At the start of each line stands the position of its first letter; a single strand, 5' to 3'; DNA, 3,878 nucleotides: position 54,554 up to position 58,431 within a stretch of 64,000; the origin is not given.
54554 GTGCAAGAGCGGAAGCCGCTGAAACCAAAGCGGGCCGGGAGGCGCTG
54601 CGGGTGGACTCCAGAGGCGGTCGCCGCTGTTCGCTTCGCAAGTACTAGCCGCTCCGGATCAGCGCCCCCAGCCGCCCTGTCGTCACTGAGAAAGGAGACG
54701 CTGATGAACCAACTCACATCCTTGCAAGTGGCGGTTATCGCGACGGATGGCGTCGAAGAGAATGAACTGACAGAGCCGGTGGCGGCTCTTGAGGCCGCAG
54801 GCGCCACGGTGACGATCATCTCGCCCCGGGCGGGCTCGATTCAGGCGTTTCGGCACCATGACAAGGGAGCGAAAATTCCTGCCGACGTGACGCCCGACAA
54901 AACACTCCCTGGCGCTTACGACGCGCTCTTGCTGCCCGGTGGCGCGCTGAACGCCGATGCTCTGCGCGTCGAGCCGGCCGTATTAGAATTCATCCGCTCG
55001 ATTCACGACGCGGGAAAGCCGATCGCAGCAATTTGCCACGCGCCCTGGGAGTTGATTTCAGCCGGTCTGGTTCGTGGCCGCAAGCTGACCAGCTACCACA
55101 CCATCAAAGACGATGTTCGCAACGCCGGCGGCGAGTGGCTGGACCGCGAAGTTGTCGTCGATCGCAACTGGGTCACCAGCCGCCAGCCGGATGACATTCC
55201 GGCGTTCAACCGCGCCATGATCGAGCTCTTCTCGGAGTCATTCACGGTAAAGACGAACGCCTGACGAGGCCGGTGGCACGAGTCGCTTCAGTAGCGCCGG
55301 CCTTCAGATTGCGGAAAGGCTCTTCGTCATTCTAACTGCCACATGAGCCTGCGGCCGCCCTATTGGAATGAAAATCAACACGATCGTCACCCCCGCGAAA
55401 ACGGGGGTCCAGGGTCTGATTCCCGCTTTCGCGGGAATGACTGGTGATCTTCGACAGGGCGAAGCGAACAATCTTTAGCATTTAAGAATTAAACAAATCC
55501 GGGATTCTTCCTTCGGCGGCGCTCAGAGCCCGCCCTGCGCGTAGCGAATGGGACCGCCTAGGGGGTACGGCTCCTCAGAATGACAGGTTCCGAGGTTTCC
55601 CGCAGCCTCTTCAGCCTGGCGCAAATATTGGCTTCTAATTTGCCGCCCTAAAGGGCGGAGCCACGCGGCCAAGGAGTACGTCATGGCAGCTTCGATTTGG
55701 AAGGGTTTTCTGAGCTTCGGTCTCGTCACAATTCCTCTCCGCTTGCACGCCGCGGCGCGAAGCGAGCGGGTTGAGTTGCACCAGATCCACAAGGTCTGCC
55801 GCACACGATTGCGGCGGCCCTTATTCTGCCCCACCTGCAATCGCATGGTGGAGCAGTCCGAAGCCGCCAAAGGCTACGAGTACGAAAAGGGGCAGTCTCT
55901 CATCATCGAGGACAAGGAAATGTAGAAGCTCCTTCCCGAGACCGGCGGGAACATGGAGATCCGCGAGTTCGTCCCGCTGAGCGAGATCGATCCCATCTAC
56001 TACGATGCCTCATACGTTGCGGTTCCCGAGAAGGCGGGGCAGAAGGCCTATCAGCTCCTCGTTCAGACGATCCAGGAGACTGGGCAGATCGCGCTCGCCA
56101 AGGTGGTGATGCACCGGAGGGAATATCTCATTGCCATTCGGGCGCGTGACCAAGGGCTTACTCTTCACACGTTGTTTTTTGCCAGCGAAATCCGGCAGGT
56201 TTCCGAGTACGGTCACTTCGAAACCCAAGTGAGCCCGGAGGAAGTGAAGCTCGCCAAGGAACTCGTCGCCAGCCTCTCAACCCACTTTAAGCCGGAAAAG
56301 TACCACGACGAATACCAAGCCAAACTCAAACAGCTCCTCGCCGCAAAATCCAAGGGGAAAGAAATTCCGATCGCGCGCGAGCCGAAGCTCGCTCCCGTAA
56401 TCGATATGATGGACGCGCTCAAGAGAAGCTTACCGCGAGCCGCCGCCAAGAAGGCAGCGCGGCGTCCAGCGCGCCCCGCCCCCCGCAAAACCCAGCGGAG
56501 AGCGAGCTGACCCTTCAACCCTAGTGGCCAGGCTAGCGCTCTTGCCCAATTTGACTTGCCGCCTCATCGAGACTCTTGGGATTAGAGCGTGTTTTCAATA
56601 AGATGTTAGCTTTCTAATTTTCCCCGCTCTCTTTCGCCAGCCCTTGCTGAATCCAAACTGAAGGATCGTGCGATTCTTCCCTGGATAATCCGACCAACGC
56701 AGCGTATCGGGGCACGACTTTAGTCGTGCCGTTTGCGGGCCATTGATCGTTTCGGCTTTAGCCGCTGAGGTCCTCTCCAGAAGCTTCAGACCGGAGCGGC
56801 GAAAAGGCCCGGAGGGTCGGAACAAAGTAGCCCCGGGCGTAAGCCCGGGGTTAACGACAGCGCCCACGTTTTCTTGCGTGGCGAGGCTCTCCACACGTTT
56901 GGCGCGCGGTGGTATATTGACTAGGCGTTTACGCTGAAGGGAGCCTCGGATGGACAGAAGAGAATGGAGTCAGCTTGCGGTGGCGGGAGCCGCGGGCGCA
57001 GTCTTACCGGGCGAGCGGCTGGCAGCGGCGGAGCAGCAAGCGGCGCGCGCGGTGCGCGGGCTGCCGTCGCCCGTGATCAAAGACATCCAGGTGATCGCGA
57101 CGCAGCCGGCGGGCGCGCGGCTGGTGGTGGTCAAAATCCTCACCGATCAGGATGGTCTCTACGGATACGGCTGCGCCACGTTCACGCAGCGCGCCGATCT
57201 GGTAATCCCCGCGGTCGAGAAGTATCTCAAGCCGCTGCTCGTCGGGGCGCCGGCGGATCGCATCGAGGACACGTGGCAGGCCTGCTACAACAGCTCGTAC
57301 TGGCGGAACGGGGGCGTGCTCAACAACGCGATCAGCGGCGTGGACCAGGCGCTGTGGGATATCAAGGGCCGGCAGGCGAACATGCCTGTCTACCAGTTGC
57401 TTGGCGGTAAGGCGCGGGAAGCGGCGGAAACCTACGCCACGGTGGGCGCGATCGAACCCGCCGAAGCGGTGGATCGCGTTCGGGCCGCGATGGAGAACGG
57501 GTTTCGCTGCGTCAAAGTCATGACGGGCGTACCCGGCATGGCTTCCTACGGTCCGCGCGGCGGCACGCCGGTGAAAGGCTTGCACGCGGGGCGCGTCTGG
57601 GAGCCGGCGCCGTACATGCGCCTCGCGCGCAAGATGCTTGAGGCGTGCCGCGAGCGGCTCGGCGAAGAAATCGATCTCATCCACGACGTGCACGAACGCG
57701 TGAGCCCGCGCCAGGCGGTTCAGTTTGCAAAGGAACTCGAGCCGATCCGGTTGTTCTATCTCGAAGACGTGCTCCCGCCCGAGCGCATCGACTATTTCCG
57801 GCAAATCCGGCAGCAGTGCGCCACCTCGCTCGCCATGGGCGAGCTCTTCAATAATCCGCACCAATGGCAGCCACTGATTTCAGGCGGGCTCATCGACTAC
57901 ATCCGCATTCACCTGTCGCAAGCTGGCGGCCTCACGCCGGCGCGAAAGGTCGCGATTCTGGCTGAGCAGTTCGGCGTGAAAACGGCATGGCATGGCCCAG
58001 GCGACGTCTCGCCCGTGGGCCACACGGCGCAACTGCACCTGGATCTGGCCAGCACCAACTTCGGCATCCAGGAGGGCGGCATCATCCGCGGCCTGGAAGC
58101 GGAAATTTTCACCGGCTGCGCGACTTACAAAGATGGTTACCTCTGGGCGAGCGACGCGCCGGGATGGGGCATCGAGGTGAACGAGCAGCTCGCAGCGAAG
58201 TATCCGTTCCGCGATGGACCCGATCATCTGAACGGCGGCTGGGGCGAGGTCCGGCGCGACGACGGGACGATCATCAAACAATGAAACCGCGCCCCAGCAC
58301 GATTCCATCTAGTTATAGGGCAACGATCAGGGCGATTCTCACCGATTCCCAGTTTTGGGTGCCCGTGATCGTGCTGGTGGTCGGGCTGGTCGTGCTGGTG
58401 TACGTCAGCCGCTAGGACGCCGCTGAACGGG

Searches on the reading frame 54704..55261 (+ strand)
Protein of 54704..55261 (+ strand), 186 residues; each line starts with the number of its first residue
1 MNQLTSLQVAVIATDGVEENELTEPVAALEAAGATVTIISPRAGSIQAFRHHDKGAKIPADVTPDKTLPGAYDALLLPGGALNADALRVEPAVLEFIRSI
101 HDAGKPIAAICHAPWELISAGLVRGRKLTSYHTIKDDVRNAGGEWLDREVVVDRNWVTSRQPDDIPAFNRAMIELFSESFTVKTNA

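Call 3: search_protein_families(library=pfam, proteins=[window:54704-55261:+], max_evalue=1)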
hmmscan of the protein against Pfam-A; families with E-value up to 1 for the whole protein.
seq(186 aa): 5 families
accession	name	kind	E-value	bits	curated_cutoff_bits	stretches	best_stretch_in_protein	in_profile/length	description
PF01965.30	DJ-1_PfpI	-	6.3e-51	172.9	26.6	1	8-174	2-164/165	DJ-1/PfpI family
PF18011.7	Catalase_C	-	0.00087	19.4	24.6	1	6-114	2-107/150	C-terminal domain found in long catalases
PF07685.20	GATase_3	-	0.0054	16.8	27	1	60-111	28-82/196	CobB/CobQ-like glutamine amidotransferase domain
PF11382.13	MctB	-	0.0062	16.7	25.6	1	2-37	79-114/306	Copper transport outer membrane protein, MctB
PF07927.17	HicA_toxin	-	0.2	12.2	27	1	26-69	5-45/58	HicA toxin of bacterial toxin-antitoxin,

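Call 20: find_related_loci(query=window:54704-55261:+, collection=genome_contigs, flank=6000)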
Query window:54704-55261:+ (186 aa) in genome_contigs; peptide patterns used: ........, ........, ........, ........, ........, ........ (x = any residue, [..] = any of these).
226 stretches matched a pattern; 157 encode a relative of the query (tblastn E <= 1e-3); the best 80 are kept; 80 distinct loci.
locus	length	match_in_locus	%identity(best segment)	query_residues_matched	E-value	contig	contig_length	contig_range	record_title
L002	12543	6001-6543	76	1-181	6e-92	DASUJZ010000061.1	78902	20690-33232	MAG TPA_asm: Terriglobia bacterium isolate SMAG_U1500 k141_415512, whole genome shotgun sequence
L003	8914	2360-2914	70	1-185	2e-86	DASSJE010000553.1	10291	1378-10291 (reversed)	MAG TPA_asm: Terriglobia bacterium isolate SMAG_U1107 k141_105963, whole genome shotgun sequence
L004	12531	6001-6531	73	1-177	3e-83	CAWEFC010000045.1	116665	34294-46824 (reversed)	MAG: uncultured Acidobacteriota bacterium isolate MFD03044.bin.2.66 genome assembly, contig: contig_60477, whole genome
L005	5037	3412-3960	67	1-183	5e-83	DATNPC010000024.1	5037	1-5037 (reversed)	MAG TPA_asm: Allocoleopsis sp. isolate SMAG_U16471 k141_512898, whole genome shotgun sequence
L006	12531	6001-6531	68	1-177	4e-82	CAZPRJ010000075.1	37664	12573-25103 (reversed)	MAG TPA_asm: uncultured Microcoleus sp. isolate SRP063590_co1_133 genome assembly, contig: NODE_967_length_37664_cov_7.5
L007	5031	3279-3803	70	3-177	9e-82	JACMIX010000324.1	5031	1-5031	MAG: Gloeobacterales cyanobacterium ES-bin-141 ES-bin-141-contig-k141_7931291, whole genome shotgun sequence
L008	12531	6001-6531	68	1-177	1e-81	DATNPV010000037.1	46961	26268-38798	MAG TPA_asm: Waterburya sp. isolate SMAG_U16490 k141_4361560, whole genome shotgun sequence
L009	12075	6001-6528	69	7-182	2e-81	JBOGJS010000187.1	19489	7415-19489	MAG: Terriglobia bacterium isolate TC-S_metawrap_bin.80 k127_4137869, whole genome shotgun sequence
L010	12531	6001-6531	69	1-177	1e-81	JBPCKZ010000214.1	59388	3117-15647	MAG: Bryobacteraceae bacterium isolate TH_ant_mag_65 S1Ck127_9468780_flag_0_multi_16.9973_len_59388, whole genome shotgu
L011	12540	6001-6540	65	1-181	2e-80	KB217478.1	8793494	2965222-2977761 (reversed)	Calothrix sp. PCC 7103 genomic scaffold Cal7103DRAFT_CPM.6, whole genome shotgun sequence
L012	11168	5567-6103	67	1-179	4e-80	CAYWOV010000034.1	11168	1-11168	MAG TPA_asm: uncultured Planctomycetaceae bacterium isolate binchicken_co3_535 genome assembly, contig: NODE_19027_lengt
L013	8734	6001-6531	69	1-177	5e-80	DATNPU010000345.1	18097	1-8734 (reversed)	MAG TPA_asm: Microcoleaceae cyanobacterium isolate SMAG_U16489 k141_2051319, whole genome shotgun sequence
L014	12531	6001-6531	66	1-177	2e-79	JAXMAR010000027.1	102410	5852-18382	MAG: Gemmataceae bacterium isolate STL-PLA15 C1.191.fa-27, whole genome shotgun sequence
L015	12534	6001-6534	65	1-178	3e-79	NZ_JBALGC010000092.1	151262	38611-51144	MAG: Nostoc sp. isolate S9 bin 6 NODE_8_length_151262_cov_6.617178, whole genome shotgun sequence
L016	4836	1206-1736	69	1-177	2e-79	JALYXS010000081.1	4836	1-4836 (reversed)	MAG: Acidobacteriota bacterium isolate KAP bin19 SD1490-92_k127_1959254, whole genome shotgun sequence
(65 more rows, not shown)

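Call 77: search_protein_families(library=ncbifam, proteins=[window:54704-55261:+], max_evalue=0.00001)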
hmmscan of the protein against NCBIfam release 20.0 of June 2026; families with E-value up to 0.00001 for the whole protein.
window:54704-55261:+ (186 aa): 6 families
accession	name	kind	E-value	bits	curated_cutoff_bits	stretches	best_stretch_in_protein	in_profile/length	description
TIGR01382.1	PfpI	subfamily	2e-50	170.6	139.05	1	9-175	2-167/169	DJ-1/PfpI/YhbO family deglycase/protease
NF040823.1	deglyc_PfpI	equivalog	2.5e-39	134.8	330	1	8-175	2-164/166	deglycase PfpI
TIGR01383.1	not_thiJ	equivalog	1.9e-22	79.8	131.25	1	9-175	2-167/180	DJ-1 family glyoxalase III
NF008605.0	PRK11574.1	equivalog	4e-15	56.1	252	1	8-176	4-172/196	protein deglycase YajL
NF008422.0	PRK11249.1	equivalog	9e-08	31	1102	1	3-166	594-751/752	catalase HPII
NF008747.0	PRK11780.1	equivalog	2.6e-06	27.5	180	0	72-119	86-143/218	isoprenoid biosynthesis glyoxalase ElbB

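Call 88: search_protein_families(library=pfam, proteins=[L010:5259-5927:+], max_evalue=0.1)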
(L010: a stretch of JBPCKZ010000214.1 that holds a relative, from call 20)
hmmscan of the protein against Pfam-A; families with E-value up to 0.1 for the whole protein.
L010:5259-5927:+ (223 aa): 5 families
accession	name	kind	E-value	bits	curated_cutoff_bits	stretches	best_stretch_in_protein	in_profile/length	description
PF05239.21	PRC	-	1.9e-17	63.5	21.2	1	25-99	4-76/78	PRC-barrel domain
PF23447.1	DUF7128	-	6.3e-05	23.2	25.7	1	189-218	9-38/44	Domain of unknown function (DUF7128)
PF13894.12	zf-C2H2_4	-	0.05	14.8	27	0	193-213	1-21/24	C2H2-type zinc finger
PF17772.7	zf-MYST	-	0.053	13.6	28.8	1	192-215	32-55/55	MYST family zinc finger domain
PF18439.7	zf_UBZ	-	0.085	13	25.6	0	192-212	2-21/32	Ubiquitin-Binding Zinc Finger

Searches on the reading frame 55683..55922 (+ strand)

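Call 13: search_protein_families(library=pfam, proteins=[window:55683-55922:+], max_evalue=0.001)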
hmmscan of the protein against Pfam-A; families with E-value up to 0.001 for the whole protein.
window:55683-55922:+ (80 aa): 1 family
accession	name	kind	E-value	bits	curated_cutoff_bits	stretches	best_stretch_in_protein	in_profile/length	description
PF02735.22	Ku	-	2.5e-12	47.6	25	1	11-79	1-70/190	Ku70/Ku80 beta-barrel domain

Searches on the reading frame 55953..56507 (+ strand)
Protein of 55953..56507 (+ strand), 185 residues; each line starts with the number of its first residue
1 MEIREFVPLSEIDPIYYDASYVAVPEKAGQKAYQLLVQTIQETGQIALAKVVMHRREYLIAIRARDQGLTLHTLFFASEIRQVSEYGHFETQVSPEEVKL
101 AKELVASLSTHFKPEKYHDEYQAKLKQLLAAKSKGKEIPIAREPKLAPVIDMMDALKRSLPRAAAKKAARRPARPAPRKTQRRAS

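Call 13: search_protein_families(library=pfam, proteins=[window:55953-56507:+], max_evalue=0.001)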
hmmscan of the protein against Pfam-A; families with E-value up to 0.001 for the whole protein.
window:55953-56507:+ (185 aa): 1 family
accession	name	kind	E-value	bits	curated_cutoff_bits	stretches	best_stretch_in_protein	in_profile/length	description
PF02735.22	Ku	-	1.4e-23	84.2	25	1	1-99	82-189/190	Ku70/Ku80 beta-barrel domain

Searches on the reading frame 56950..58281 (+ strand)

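Call 13: search_protein_families(library=pfam, proteins=[window:56950-58281:+], max_evalue=0.001)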
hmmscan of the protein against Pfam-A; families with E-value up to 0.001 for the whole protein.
window:56950-58281:+ (444 aa): 2 families
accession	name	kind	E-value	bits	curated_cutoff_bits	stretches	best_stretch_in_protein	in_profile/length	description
PF13378.12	MR_MLE_C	-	2.3e-46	158.7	29.4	1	173-413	2-218/219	Enolase C-terminal domain-like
PF02746.21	MR_MLE_N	-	5.9e-22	78.5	22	1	47-152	17-117/117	Mandelate racemase / muconate lactonizing enzyme, N-terminal domain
